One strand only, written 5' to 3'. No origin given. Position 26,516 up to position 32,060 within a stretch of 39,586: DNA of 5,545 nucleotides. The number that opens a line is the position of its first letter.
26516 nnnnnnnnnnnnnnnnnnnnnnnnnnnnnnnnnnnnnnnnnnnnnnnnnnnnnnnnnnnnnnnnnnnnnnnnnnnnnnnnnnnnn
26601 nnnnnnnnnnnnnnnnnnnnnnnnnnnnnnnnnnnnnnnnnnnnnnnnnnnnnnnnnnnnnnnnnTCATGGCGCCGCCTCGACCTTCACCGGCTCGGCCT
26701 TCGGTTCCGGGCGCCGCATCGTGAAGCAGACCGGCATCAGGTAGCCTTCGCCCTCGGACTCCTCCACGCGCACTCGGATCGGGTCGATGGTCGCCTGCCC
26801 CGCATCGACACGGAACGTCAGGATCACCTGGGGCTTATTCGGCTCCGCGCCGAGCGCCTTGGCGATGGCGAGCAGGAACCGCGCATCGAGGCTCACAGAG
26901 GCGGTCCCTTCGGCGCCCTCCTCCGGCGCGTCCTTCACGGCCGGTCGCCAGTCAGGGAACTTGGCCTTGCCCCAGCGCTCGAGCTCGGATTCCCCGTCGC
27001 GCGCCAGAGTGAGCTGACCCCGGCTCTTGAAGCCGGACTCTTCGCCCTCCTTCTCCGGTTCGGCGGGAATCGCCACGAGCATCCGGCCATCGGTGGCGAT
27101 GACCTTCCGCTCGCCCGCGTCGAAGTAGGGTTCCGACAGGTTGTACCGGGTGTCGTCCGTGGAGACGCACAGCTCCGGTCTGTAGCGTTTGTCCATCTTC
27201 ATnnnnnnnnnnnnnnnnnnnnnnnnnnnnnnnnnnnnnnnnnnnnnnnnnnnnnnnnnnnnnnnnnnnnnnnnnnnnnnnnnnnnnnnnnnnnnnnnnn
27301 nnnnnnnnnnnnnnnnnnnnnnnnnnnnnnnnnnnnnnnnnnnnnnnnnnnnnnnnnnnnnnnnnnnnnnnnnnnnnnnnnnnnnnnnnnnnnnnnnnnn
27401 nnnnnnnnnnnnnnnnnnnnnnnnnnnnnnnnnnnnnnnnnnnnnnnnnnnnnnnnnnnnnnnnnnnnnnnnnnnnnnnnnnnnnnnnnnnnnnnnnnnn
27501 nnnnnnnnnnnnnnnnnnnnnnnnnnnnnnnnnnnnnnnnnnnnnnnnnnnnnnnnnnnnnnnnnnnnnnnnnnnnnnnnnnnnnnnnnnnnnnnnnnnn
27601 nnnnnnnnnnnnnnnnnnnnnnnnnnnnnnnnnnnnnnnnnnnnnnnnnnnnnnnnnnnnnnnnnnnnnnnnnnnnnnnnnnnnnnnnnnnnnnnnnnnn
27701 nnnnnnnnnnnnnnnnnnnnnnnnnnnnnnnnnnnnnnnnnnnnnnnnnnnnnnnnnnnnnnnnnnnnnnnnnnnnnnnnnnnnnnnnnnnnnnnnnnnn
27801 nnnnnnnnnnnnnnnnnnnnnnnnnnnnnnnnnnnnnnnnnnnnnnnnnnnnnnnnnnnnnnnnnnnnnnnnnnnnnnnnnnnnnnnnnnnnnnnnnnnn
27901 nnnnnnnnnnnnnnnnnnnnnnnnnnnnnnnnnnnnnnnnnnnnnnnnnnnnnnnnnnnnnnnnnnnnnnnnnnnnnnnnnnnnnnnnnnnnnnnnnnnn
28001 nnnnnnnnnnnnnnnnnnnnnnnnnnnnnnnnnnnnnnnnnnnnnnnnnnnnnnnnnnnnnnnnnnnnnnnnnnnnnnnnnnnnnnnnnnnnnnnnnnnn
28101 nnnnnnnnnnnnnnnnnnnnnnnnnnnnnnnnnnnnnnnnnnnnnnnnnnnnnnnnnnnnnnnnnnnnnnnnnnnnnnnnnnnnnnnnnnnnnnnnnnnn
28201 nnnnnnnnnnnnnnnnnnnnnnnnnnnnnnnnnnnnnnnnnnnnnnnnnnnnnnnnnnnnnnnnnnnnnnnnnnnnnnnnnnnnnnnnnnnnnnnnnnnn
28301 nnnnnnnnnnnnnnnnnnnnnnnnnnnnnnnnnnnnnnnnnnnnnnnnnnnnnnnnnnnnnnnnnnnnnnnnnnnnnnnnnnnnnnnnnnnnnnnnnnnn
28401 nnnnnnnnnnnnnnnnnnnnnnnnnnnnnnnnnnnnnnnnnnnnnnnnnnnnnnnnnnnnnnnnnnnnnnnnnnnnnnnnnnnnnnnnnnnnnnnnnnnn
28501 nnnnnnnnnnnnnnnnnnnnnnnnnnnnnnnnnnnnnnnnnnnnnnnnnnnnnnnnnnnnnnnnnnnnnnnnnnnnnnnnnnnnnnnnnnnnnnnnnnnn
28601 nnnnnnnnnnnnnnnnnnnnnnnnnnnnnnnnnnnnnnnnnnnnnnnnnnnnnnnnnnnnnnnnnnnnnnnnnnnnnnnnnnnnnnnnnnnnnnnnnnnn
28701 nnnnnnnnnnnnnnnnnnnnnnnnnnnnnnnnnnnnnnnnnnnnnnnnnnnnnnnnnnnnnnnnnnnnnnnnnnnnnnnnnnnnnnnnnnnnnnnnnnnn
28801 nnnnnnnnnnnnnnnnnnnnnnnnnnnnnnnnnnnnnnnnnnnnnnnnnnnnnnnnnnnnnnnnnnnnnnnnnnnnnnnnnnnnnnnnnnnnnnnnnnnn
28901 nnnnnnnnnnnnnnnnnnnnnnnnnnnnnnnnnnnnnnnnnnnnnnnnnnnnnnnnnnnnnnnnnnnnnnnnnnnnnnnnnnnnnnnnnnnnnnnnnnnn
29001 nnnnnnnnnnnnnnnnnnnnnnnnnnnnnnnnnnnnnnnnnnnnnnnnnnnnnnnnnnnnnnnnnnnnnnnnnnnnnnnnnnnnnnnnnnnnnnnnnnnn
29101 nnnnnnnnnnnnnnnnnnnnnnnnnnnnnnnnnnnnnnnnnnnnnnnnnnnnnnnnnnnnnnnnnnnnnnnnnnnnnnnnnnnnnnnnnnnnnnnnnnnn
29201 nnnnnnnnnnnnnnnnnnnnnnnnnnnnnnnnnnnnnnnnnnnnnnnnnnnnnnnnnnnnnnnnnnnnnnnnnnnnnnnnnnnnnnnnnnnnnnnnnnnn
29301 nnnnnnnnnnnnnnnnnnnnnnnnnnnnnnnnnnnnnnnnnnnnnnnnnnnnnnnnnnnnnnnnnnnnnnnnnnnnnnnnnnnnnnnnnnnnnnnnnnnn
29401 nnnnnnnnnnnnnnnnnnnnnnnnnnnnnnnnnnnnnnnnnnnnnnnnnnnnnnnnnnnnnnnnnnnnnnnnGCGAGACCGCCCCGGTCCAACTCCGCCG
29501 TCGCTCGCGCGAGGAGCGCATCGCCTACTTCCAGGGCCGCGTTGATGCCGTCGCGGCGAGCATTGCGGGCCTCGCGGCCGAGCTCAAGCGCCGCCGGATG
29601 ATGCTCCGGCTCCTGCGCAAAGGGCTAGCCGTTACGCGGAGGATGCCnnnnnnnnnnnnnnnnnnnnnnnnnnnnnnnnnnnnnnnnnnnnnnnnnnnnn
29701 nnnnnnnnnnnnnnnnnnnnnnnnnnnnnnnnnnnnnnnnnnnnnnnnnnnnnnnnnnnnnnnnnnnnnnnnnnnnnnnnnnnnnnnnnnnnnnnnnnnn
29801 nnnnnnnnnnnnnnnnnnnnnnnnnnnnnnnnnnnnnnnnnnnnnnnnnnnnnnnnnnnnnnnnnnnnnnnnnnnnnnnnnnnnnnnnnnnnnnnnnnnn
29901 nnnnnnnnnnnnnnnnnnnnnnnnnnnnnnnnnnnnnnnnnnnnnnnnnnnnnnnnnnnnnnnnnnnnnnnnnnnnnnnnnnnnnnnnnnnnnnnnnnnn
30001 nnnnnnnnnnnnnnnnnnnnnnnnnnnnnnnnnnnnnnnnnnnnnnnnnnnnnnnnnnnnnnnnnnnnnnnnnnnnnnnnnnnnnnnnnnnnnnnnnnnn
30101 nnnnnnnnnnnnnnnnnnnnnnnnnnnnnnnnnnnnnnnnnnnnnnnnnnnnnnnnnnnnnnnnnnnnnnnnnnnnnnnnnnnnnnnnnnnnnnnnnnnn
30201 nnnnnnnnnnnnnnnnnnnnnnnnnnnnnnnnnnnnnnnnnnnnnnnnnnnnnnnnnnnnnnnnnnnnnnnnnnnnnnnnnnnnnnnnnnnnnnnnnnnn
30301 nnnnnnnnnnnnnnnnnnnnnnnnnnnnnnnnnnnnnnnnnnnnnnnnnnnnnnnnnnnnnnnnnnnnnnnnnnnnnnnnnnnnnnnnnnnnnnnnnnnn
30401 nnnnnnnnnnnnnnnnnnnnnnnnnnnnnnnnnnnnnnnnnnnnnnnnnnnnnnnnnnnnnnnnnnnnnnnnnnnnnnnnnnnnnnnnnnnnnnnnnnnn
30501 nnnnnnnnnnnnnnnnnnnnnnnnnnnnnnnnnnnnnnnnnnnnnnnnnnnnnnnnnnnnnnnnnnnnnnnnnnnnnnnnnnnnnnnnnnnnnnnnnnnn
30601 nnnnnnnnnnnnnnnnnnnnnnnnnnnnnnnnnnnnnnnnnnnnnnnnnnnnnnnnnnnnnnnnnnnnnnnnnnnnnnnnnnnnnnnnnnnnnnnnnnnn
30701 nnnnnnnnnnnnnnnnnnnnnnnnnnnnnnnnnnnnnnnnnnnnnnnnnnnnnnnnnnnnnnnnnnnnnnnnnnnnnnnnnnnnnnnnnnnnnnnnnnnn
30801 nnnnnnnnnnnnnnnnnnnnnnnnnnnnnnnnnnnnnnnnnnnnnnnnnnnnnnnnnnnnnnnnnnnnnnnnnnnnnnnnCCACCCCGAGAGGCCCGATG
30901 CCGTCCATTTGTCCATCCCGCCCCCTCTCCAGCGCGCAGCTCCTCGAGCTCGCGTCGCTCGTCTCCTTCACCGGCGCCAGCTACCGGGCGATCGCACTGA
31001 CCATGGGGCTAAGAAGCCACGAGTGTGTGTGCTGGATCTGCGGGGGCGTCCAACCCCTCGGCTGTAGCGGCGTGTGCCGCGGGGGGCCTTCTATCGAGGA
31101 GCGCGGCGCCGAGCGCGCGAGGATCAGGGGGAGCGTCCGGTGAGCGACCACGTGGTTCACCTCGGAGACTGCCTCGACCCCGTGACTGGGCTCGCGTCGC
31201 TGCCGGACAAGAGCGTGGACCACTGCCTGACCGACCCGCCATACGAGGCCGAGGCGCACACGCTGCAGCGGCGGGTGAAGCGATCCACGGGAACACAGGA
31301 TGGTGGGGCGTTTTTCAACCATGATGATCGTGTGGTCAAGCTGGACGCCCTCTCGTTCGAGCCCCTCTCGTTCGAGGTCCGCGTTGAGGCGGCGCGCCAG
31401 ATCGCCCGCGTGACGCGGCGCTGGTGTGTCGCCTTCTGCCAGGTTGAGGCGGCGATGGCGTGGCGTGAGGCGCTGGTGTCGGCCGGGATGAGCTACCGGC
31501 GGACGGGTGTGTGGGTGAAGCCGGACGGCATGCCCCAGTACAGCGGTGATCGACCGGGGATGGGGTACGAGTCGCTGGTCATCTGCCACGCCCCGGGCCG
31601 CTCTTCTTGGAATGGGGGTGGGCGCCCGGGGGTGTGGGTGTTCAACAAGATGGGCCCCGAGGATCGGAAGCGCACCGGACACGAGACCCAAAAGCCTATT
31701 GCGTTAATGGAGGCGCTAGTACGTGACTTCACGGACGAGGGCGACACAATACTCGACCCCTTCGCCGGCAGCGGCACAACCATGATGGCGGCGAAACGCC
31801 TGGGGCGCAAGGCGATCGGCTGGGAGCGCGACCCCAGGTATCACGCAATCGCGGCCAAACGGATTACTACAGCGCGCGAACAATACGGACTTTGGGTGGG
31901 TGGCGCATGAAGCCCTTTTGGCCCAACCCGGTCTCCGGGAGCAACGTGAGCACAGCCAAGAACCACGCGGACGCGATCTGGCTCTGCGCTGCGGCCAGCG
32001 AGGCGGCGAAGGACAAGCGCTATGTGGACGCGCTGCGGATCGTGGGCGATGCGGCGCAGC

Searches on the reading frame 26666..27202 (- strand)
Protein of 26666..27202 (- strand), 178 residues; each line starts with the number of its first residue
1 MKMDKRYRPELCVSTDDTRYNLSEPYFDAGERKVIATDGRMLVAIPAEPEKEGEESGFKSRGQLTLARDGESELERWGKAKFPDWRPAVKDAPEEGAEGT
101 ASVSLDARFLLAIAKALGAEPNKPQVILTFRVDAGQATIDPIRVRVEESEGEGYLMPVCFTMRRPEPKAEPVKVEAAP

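Call 36: search_protein_families(library=phrogs, proteins=[window:26666-27202:-], max_evalue=0.001)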
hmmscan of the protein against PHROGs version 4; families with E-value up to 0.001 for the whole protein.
window:26666-27202:- (178 aa): 1 family
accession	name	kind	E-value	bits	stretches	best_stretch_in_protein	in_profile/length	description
phrog_3007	-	DNA, RNA and nucleotide metabolism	6e-08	33.7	0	79-158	107-184/190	RusA-like Holliday junction resolvase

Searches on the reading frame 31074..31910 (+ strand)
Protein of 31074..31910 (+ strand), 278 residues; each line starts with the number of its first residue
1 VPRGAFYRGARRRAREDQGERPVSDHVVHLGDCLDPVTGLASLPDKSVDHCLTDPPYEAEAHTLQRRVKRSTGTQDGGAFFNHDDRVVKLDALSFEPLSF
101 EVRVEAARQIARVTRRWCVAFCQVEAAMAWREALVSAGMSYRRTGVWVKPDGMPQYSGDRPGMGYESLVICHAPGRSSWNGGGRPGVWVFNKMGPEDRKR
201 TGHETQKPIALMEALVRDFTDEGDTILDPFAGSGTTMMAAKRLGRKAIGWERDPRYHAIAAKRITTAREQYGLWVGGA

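Call 40: search_protein_families(library=ncbifam, proteins=[window:31074-31910:+], max_evalue=0.1)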
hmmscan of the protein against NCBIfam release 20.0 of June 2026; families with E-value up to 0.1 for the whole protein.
window:31074-31910:+ (278 aa): 7 families
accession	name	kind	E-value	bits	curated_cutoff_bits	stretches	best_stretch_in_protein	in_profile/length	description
NF050803.1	DnaMtaseCcrMCaul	equivalog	3.3e-24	85.5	830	2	199-268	182-251/350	adenine-specific DNA-methyltransferase CcrM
NF010253.0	PRK13699.1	subfamily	6.8e-18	65.2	244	2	201-267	142-208/226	DNA methyltransferase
NF008572.0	PRK11524.1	equivalog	1.2e-17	64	292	1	187-269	179-261/294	adenine-specific DNA-methyltransferase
NF001790.0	PRK00517.3-3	equivalog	0.00015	21.2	269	1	201-262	103-163/262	50S ribosomal protein L11 methyltransferase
TIGR01177.1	TIGR01177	hypoth_equivalog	0.00024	20.5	316.55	1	221-250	181-210/330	TIGR01177 family methyltransferase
NF000423.2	blaSRT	exception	0.052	12.7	860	1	81-149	218-282/378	SRT/SST family class C beta-lactamase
NF011920.0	PRK15391.1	subfamily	0.08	11.2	1094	0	49-115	262-329/548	class I fumarate hydratase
